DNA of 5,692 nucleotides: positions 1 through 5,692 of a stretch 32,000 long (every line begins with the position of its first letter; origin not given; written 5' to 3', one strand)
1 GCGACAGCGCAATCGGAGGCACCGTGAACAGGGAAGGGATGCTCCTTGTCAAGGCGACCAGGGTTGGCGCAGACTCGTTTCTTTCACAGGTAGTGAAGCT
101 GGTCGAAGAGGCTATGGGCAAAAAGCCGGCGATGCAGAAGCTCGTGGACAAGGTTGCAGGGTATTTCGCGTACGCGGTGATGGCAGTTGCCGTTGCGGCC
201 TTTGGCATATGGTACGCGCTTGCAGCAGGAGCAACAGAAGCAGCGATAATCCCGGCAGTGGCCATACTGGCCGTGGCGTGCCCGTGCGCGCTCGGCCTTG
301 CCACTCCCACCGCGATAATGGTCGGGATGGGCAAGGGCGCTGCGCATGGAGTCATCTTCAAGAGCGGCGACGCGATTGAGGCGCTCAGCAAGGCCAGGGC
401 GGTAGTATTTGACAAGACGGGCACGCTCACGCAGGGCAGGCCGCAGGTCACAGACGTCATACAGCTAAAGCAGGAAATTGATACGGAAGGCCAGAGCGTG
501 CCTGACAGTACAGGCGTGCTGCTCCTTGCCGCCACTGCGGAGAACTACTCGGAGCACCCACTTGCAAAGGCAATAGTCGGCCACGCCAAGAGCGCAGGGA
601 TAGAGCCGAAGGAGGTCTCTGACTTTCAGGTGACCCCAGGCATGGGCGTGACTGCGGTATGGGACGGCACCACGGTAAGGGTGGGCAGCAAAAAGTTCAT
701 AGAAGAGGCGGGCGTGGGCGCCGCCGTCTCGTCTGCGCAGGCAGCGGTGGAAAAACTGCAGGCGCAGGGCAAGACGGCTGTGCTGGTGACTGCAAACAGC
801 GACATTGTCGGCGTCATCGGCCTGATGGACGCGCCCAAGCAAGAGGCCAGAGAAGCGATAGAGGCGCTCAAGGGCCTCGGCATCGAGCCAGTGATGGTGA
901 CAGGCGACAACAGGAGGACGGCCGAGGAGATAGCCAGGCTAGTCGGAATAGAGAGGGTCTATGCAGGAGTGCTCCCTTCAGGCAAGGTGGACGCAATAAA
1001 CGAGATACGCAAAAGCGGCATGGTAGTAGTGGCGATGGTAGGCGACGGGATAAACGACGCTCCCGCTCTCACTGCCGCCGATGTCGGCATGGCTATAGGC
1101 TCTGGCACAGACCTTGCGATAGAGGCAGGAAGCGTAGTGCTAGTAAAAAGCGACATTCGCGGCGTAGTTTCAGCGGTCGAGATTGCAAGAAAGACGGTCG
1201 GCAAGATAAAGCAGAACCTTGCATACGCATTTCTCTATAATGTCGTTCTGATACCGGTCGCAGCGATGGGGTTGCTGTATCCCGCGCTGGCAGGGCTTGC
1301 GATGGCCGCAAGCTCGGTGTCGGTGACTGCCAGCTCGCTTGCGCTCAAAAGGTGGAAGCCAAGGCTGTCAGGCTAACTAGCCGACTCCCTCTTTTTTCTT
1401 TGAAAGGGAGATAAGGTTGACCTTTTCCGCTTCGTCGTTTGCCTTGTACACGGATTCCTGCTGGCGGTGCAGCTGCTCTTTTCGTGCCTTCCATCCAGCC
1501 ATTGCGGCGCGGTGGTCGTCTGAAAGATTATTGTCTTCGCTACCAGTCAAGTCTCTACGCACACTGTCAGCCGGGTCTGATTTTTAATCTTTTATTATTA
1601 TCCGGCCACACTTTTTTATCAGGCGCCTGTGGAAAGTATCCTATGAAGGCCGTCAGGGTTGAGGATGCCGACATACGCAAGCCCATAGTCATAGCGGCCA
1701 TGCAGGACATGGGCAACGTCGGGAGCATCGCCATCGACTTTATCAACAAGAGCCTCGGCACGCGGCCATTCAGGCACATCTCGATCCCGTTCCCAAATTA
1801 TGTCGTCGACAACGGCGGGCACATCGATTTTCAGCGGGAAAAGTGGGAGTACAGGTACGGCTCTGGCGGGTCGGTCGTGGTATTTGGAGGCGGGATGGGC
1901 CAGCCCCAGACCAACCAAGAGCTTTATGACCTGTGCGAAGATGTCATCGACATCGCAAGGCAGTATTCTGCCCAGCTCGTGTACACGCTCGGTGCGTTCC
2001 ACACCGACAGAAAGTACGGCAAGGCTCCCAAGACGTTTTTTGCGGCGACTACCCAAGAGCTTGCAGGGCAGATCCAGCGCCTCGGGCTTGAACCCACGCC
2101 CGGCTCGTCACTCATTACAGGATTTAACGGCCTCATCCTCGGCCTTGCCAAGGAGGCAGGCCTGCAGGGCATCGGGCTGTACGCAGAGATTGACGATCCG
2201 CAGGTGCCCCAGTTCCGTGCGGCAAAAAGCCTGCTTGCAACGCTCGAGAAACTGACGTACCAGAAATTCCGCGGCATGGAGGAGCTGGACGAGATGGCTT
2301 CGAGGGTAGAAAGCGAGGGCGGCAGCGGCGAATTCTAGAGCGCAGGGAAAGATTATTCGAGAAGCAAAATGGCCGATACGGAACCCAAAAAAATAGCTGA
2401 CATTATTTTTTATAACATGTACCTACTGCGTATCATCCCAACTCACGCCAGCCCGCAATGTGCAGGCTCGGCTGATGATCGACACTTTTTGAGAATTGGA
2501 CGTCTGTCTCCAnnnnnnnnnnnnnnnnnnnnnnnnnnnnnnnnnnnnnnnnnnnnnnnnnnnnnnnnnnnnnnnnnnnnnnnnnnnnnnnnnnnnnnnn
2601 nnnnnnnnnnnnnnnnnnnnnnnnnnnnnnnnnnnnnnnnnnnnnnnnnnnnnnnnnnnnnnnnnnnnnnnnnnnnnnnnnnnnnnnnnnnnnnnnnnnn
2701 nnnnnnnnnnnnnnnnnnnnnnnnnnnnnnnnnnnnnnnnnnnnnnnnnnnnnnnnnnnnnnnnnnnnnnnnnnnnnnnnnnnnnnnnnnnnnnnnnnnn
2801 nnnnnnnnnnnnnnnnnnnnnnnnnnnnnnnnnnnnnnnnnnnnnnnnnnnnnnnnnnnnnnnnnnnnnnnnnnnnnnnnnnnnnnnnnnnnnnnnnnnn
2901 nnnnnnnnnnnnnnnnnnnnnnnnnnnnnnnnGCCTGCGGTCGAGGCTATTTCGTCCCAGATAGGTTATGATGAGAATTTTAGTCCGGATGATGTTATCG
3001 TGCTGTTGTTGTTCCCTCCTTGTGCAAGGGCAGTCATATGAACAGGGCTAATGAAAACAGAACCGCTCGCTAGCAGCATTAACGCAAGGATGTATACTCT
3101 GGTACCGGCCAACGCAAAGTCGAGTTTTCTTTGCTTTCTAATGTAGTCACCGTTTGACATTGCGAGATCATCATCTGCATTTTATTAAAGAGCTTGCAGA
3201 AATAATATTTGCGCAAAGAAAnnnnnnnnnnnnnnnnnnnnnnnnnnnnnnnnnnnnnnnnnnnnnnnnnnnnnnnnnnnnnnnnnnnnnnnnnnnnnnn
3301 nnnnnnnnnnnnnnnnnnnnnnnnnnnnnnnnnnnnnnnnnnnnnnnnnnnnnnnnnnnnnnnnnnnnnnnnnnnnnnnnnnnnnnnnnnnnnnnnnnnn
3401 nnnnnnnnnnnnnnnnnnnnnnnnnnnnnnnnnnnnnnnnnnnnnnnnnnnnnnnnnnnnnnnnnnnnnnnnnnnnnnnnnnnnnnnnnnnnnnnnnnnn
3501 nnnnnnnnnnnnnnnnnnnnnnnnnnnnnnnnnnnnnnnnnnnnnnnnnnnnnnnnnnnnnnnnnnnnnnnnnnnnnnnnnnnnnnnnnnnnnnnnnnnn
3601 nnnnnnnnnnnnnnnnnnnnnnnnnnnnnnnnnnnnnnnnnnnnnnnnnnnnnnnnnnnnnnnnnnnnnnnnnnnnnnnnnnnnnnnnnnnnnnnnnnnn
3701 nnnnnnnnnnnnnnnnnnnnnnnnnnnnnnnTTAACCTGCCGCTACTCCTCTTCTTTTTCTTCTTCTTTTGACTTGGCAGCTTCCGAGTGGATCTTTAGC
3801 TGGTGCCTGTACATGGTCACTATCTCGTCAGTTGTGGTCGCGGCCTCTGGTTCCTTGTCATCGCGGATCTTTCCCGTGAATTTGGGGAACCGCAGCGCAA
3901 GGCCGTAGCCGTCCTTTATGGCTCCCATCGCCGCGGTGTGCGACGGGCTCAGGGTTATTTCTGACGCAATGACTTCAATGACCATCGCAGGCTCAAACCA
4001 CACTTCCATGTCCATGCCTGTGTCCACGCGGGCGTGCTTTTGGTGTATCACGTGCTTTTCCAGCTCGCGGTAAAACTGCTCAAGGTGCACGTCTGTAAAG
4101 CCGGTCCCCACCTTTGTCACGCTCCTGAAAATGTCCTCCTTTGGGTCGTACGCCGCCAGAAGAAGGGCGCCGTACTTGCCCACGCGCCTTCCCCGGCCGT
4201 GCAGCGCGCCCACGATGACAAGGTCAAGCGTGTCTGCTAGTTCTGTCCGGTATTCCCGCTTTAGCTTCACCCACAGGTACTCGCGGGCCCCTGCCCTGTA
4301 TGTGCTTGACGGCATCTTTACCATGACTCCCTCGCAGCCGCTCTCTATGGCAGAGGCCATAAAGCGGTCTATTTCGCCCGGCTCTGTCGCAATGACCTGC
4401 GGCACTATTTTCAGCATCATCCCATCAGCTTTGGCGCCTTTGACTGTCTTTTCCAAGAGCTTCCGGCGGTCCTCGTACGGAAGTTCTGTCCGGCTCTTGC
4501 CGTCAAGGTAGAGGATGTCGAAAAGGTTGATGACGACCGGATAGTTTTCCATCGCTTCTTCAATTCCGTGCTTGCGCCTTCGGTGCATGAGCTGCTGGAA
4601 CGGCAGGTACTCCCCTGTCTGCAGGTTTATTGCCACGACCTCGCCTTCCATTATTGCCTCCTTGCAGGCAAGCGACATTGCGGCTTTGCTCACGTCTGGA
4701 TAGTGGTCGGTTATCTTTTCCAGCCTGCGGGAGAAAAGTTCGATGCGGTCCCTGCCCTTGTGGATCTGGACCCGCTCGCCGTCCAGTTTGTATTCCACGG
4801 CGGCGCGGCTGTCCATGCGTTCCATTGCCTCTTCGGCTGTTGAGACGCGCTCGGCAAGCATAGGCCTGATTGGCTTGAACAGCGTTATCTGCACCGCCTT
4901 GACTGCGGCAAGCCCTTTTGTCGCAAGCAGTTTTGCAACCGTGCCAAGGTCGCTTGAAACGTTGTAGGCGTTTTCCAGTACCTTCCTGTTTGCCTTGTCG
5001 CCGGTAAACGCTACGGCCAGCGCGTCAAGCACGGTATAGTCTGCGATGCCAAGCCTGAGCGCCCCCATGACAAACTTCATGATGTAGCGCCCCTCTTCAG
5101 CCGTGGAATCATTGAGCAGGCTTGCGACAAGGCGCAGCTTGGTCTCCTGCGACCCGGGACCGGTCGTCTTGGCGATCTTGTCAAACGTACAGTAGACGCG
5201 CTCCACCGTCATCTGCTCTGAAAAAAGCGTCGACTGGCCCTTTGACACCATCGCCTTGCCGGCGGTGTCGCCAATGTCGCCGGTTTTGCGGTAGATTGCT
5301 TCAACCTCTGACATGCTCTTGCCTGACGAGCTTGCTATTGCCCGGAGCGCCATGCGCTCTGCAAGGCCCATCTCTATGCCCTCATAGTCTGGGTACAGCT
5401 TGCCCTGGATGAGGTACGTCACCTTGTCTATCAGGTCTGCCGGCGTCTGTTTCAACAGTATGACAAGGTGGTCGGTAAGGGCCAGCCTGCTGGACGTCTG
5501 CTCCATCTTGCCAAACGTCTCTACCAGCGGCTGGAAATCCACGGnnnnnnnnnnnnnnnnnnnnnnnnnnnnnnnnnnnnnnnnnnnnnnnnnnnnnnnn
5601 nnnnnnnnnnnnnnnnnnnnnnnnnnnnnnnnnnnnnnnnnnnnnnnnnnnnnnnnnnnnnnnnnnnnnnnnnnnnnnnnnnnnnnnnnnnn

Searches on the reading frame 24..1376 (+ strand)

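Call 25: search_protein_families(library=pfam, proteins=[window:24-1376:+], max_evalue=0.00001)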
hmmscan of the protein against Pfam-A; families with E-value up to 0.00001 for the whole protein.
window:24-1376:+ (450 aa): 5 families
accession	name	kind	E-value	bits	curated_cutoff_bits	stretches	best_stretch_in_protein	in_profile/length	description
PF00702.32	Hydrolase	-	1.2e-38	133.9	26.4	1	125-353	2-191/191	haloacid dehalogenase-like hydrolase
PF00122.25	E1-E2_ATPase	-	2e-24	86.5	28.1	1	2-107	76-180/181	E1-E2 ATPase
PF12710.13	HAD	-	3.4e-06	28.1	27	0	273-349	88-188/189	haloacid dehalogenase-like hydrolase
PF13344.12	Hydrolase_6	-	5.7e-06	26.7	27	0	259-305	3-49/101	Haloacid dehalogenase-like hydrolase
PF08282.18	Hydrolase_3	-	9.3e-06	26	20.9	0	336-384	206-254/255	haloacid dehalogenase-like hydrolase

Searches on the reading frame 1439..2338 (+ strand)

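Call 25: search_protein_families(library=pfam, proteins=[window:1439-2338:+], max_evalue=0.00001)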
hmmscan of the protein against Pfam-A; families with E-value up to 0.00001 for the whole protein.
window:1439-2338:+ (299 aa): 1 family
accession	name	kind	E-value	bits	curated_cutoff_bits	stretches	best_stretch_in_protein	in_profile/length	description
PF09754.15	PAC2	-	3.9e-26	92.7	25.8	1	85-292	2-209/215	PAC2 family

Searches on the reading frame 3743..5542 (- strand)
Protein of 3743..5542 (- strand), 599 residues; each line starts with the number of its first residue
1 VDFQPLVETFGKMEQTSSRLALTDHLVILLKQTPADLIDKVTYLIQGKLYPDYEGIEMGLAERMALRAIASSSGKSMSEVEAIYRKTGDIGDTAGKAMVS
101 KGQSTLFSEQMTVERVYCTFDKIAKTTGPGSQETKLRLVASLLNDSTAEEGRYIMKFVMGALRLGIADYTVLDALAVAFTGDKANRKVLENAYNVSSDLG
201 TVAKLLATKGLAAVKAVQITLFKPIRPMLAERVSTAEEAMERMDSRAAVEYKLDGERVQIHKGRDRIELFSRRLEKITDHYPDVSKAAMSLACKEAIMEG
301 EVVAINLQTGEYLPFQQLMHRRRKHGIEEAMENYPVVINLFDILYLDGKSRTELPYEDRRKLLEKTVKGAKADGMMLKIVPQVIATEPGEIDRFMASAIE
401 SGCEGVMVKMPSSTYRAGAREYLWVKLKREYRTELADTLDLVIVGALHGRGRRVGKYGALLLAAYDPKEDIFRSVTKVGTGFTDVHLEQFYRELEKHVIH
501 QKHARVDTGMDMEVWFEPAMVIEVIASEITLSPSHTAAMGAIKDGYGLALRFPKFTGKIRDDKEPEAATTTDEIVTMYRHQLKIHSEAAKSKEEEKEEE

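Call 25: search_protein_families(library=pfam, proteins=[window:3743-5542:-], max_evalue=0.00001)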
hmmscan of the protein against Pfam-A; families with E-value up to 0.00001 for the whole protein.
window:3743-5542:- (599 aa): 4 families
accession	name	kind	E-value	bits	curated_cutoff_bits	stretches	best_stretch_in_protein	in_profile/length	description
PF01068.26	DNA_ligase_A_M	-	1.5e-57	195.1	26.2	1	227-428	1-204/204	ATP dependent DNA ligase domain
PF04675.19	DNA_ligase_A_N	-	9.9e-41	140.3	24.6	1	3-176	2-174/174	DNA ligase N terminus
PF04679.21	DNA_ligase_A_C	-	2e-19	70.2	27.5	1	455-563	3-94/94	ATP dependent DNA ligase C terminal region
PF09414.15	RNA_ligase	-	3.8e-07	30.8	27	1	248-426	4-169/171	RNA ligase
